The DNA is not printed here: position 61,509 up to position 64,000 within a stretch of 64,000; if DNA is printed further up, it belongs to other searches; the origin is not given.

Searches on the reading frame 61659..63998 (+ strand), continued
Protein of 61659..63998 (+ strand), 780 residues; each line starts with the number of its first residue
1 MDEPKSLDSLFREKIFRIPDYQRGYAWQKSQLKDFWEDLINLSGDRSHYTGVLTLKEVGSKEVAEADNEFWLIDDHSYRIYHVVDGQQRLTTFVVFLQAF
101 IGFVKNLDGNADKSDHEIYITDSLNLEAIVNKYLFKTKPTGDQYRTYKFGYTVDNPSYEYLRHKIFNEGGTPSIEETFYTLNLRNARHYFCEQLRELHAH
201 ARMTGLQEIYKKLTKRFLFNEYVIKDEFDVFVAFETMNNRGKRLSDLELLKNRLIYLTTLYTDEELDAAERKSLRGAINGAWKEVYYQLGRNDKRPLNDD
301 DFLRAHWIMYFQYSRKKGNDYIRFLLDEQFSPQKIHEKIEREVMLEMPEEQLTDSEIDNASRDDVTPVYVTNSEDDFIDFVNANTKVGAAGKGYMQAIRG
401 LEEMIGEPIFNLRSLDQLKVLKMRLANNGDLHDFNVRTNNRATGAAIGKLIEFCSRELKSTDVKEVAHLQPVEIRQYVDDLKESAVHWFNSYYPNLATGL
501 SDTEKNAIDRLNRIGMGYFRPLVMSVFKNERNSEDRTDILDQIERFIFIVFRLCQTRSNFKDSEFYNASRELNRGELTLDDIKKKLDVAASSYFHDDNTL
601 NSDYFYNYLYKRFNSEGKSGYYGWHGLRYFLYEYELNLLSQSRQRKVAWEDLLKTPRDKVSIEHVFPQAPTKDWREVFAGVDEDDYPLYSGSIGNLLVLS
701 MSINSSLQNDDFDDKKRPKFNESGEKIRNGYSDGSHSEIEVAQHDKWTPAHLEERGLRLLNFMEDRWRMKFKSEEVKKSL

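Call 83: fold_search(model_id=the predicted structure, library=pdb)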
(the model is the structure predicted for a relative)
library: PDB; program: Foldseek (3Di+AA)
matches with E <= 10: 47; with E <= 0.001: 3
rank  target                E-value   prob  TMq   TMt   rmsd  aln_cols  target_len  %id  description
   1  9jfl_A                2.9e-13  1.00  0.38  0.47  13.5       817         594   15  Molecular basis of the phosphorothioation-sensing antiphage defence system DndBCDE-DndI (released 2024-12-11)
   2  9jfl_B                9.4e-13  1.00  0.38  0.47  13.8       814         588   14  Molecular basis of the phosphorothioation-sensing antiphage defence system DndBCDE-DndI (released 2024-12-11)
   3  7p9k_A                5.6e-04  0.95  0.16  0.20  25.3       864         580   13  BrxU, GmrSD-family Type IV restriction enzyme (released 2021-12-08)
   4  4oss_B                1.3e-01  0.09  0.07  0.10  24.6       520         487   12  Crystal structure of the S505Q mutant of TAL effector dHax3 (released 2014-05-28)
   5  7p9m_B                3.9e-01  0.20  0.19  0.24  21.7       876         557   11  BrxU, GmrSD-family Type IV restriction enzyme (released 2021-12-08)
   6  6zyy_C                9.2e-01  0.03  0.07  0.03  25.2       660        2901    9  Outer Dynein Arm-Shulin complex - Dyh3 motor region (Tetrahymena thermophila) (released 2021-02-03)
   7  9zcv_A                1.2e+00  0.02  0.08  0.07  31.2       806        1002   11  Human TRPM8 fully-swapped, desensitized, ligand-free structure at 4 degrees Celsius resolved in cell vesicles (released 2026-03-25)
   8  9mrt_A                1.3e+00  0.02  0.06  0.06  32.5       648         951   10  Cryo-EM structure of the human TRPM4 channel in a calcium and PI(4,5)P2 bound open state (released 2025-10-29)
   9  4k6j_B                1.5e+00  0.04  0.07  0.10  24.9       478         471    9  Human cohesin inhibitor WapL (released 2013-06-19)
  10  9par_A                2.0e+00  0.01  0.06  0.05  31.7       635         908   11  Avian TRPM8 (Parus major) semi-swapped, ligand-free structure at high pH and 4 degrees Celsius resolved in GDN using c (released 2026-03-25)
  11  4wid_B                2.7e+00  0.04  0.07  0.13  31.1       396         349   10  Crystal structure of the immediate-early 1 protein (IE1) at 2.31 angstrom (tetragonal form after crystal dehydration) (released 2014-10-29)
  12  7w1f_C                2.7e+00  0.02  0.08  0.10  24.7       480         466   12  Crystal structure of the dNTP triphosphohydrolase PA1124 from Pseudomonas aeruginosa (released 2022-03-23)
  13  3m02                  2.7e+00  0.02  0.07  0.09  28.3       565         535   13  The Crystal Structure of 5-epi-aristolochene synthase complexed with (2-cis,6-trans)-2-fluorofarnesyl diphosphate (released 2010-07-07)
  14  7x7x_A                3.5e+00  0.02  0.10  0.13  26.6       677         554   11  Human serum albumin complex with deschloro-aripiprazole (released 2022-09-07)
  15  7vmr_A                3.5e+00  0.02  0.10  0.04  31.5       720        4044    8  Structure of recombinant RyR2 mutant K4593A (EGTA dataset) (released 2022-08-10)
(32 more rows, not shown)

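Call 85: find_homologous_proteins(query=L001:12884-13462:+, max_evalue=0.001)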
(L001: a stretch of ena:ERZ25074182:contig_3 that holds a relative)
Query L001:12884-13462:+ (193 aa): 13 proteins with E <= 0.001 among 116 candidates.
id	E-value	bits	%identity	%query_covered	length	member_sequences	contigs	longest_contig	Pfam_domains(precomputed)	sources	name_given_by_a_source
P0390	2.5e-125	433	100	100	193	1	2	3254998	-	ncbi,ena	-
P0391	2.1e-106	371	85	99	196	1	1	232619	-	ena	-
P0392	2.8e-68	247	61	98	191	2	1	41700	-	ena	-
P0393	7.9e-67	242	57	98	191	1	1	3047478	-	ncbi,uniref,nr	ncbi:hypothetical protein [Piscirickettsia litoralis]|uniref:Uncharacterized protein n=1 Tax=Pisciri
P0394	6.4e-66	239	64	95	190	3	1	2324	-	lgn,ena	-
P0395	1.1e-65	239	58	98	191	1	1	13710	-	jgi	jgi:hypothetical protein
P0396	1.6e-63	232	61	95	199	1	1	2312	-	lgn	-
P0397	7.0e-62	226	60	88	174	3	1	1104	-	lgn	-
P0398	3.2e-56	208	52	98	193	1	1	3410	PF19652.5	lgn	-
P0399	2.2e-40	156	47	88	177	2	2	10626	-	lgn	-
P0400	5.3e-23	100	33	94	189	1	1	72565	-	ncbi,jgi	-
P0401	4.6e-22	96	34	91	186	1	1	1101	-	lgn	-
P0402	3.5e-7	48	27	90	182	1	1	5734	-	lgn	-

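Call 86: find_encoding_contigs(protein=P0390, flank=10000, max_places=4)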
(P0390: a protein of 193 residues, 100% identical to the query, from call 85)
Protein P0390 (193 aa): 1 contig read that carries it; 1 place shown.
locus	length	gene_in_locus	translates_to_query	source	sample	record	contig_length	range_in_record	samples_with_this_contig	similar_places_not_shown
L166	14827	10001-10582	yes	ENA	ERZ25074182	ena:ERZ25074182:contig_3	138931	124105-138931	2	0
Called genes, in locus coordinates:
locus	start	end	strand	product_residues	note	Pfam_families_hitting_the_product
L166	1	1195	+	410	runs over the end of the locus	PF04422:FrhB_FdhB_N, PF04432:FrhB_FdhB_C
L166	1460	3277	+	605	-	PF02771:Acyl-CoA_dh_N, PF02770:Acyl-CoA_dh_M, PF00441:Acyl-CoA_dh_1, PF08028:Acyl-CoA_dh_2 (weak), PF22924:ACOX_C_alpha1 (weak), PF12806:Acyl-CoA_dh_C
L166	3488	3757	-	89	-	PF01609:DDE_Tnp_1 (weak)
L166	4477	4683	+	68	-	PF13358:DDE_3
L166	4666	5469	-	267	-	PF13701:DDE_Tnp_1_4 (faint), PF13808:DDE_Tnp_1_assoc, PF01609:DDE_Tnp_1 (weak)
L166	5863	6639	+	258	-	PF08032:SpoU_sub_bind, PF00588:SpoU_methylase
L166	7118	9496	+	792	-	PF03235:GmrSD_N, PF07510:GmrSD_C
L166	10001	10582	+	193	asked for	-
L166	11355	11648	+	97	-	PF04977:DivIC (weak)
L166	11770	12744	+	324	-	PF00676:E1_dh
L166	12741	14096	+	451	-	PF00364:Biotin_lipoyl, PF25997:BSH_YhbJ, PF02779:Transket_pyr, PF02780:Transketolase_C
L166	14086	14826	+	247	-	?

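Call 87: find_encoding_contigs(protein=P0391, flank=6000, max_places=2)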
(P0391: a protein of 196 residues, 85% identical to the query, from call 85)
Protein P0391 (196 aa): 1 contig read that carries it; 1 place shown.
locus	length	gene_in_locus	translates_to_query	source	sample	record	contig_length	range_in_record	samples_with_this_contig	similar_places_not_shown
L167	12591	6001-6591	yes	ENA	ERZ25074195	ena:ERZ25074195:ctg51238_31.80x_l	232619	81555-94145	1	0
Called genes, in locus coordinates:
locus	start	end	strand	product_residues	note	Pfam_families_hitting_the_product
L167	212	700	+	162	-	PF13087:AAA_12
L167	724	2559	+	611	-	PF03235:GmrSD_N, PF07510:GmrSD_C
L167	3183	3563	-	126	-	-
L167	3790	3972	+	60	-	-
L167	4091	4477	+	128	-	PF01609:DDE_Tnp_1, PF13612:DDE_Tnp_1_3 (weak), PF13586:DDE_Tnp_1_2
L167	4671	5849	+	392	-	PF13776:DUF4172, PF02661:Fic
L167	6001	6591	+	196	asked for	-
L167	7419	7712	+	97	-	PF04977:DivIC (weak)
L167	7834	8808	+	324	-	PF00676:E1_dh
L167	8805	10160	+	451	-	PF00364:Biotin_lipoyl, PF25997:BSH_YhbJ, PF02779:Transket_pyr, PF02780:Transketolase_C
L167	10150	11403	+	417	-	PF00364:Biotin_lipoyl, PF25997:BSH_YhbJ (weak), PF02817:E3_binding, PF00198:2-oxoacid_dh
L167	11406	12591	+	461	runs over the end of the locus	PF00890:FAD_binding_2 (weak), PF01134:GIDA (weak), PF03486:HI0933_like (faint), PF07992:Pyr_redox_2, PF12831:FAD_oxidored (weak), PF13738:Pyr_redox_3, PF00070:Pyr_redox, PF02852:Pyr_redox_dim, +1 more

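Call 88: find_encoding_contigs(protein=P0393, flank=6000, max_places=2)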
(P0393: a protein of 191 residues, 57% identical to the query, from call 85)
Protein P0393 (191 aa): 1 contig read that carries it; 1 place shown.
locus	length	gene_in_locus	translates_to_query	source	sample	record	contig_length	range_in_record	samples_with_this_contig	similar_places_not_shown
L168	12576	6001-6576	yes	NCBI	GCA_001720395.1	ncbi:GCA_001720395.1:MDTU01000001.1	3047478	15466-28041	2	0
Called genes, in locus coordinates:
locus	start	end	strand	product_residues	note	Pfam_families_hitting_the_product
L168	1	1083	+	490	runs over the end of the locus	PF00199:Catalase, PF06628:Catalase-rel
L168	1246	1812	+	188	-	PF01712:dNK (weak), PF13238:AAA_18 (weak), PF13521:AAA_28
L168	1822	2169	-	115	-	PF07366:SnoaL, PF12680:SnoaL_2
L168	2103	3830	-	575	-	PF01266:DAO, PF16901:DAO_C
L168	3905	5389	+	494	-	PF00370:FGGY_N, PF02782:FGGY_C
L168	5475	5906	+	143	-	PF00903:Glyoxalase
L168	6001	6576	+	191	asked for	-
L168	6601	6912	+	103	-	-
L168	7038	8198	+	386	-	PF00083:Sugar_tr, PF05977:MFS_3, PF07690:MFS_1, PF13347:MFS_2 (weak)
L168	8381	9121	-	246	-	-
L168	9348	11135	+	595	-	PF01336:tRNA_anti-codon, PF00152:tRNA-synt_2, PF02938:GAD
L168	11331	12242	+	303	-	PF02445:NadA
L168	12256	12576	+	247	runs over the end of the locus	PF20772:TACO1_YebC_N, PF01709:Transcrip_reg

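Call 91: search_protein_families(library=padloc, proteins=[L167:724-2556:+, L167:4671-5846:+, L167:212-697:+, L167:6001-6588:+, L167:3183-3563:-], max_evalue=0.001)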
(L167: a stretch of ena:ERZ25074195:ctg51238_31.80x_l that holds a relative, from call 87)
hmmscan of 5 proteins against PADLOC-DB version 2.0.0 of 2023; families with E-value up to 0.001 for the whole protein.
L167:724-2556:+ (611 aa): 36 families (the best 25 are shown)
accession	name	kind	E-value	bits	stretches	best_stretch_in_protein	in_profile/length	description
PDLC02688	Orf5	-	1.6e-90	302.3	1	10-573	1-551/554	Orf5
PDLC04157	HEC-06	-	1e-68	230.3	1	3-567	6-537/558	-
PDLC04155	HEC-06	-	7.2e-68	227.4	1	3-606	4-560/562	-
PDLC04154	HEC-06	-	4.1e-60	202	1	18-605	22-565/569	-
PDLC02700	Orf5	-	2.8e-50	169.6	1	11-578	3-547/555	Orf5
PDLC02687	Orf5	-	8.7e-50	168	1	19-562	17-535/543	Orf5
PDLC02693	Orf5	-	3.7e-48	162.9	1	19-604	8-542/543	Orf5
PDLC02695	Orf5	-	5.3e-48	161.8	1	4-569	3-585/601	Orf5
PDLC02701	Orf5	-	1.3e-36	124.3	1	11-577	10-585/596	Orf5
PDLC02691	Orf5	-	1.4e-34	117.6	1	18-578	19-571/579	Orf5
PDLC02694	Orf5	-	5e-29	99.4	1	18-564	16-552/574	Orf5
PDLC02686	Orf5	-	1.2e-27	94.7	2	17-238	18-241/566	Orf5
PDLC02692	Orf5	-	3.2e-27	93.4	2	193-568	171-539/558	Orf5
PDLC02698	Orf5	-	4.7e-23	79.8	1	18-278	18-290/573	Orf5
PDLC02690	Orf5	-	6e-21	72.9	1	19-255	9-234/531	Orf5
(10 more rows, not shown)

L167:4671-5846:+ (392 aa): 6 families
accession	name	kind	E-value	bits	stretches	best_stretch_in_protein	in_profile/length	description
PDLC03963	SoFic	-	1.6e-45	154.1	1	33-385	15-349/361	-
PDLC04966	PDC-S24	-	2.3e-16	57.7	1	180-287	269-378/497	-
PDLC04839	PDC-S04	-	3.7e-08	31.3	1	191-270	97-179/205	-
PDLC04836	PDC-S04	-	9.7e-08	29.5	1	117-241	67-182/244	-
PDLC04837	PDC-S04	-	2.9e-07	28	1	121-241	73-178/234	-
PDLC04840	PDC-S04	-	1.4e-05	23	1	209-241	137-169/227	-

L167:212-697:+ (162 aa): 4 families
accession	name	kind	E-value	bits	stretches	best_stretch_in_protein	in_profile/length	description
PDLC03924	MkoC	-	8e-09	32.1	1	49-135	858-949/1136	-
PDLC03921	MkoA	-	1.6e-08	30.7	1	64-133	1504-1570/1607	-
PDLC03920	MkoA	-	1.1e-07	28.6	1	52-141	991-1088/1112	-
PDLC02895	DpdJ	-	3.4e-05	18.9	1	50-148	370-472/2112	DpdJ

L167:6001-6588:+ (196 aa): 0 families

L167:3183-3563:- (126 aa): 0 families

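Call 93: find_related_loci(query=P0001, collection=viral_contigs, flank=10000)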
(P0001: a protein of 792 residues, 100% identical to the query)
Query P0001 (792 aa) in viral_contigs; peptide patterns used: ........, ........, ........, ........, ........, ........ (x = any residue, [..] = any of these).
20 stretches matched a pattern; 16 encode a relative of the query (tblastn E <= 1e-3); 15 distinct loci.
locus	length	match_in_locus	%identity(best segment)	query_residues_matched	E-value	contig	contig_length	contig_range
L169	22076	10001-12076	71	1-784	2e-176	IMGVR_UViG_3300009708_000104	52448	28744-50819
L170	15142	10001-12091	59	1-784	1e-124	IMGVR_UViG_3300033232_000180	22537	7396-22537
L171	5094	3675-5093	53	1-563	3e-123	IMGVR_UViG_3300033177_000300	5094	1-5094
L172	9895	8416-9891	53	1-582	2e-122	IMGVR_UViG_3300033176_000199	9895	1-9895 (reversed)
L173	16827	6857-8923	56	1-785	4e-120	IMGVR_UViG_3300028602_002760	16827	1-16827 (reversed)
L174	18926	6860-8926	56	1-785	4e-120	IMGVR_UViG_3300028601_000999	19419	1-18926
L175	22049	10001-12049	57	5-783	2e-119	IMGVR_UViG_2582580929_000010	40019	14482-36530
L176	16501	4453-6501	56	5-783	7e-119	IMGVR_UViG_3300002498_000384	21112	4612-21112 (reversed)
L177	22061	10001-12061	55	1-784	8e-118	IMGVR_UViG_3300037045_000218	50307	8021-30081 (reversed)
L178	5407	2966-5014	53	5-784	1e-118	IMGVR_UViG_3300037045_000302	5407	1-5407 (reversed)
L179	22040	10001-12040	54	1-783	2e-114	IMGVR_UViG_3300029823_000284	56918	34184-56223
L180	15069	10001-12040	54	1-783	1e-114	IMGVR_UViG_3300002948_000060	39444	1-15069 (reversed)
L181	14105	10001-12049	57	5-783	5e-119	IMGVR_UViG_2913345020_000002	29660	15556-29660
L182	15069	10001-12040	54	1-783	1e-114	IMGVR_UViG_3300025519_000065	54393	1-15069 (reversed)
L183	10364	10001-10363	60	1-119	9e-39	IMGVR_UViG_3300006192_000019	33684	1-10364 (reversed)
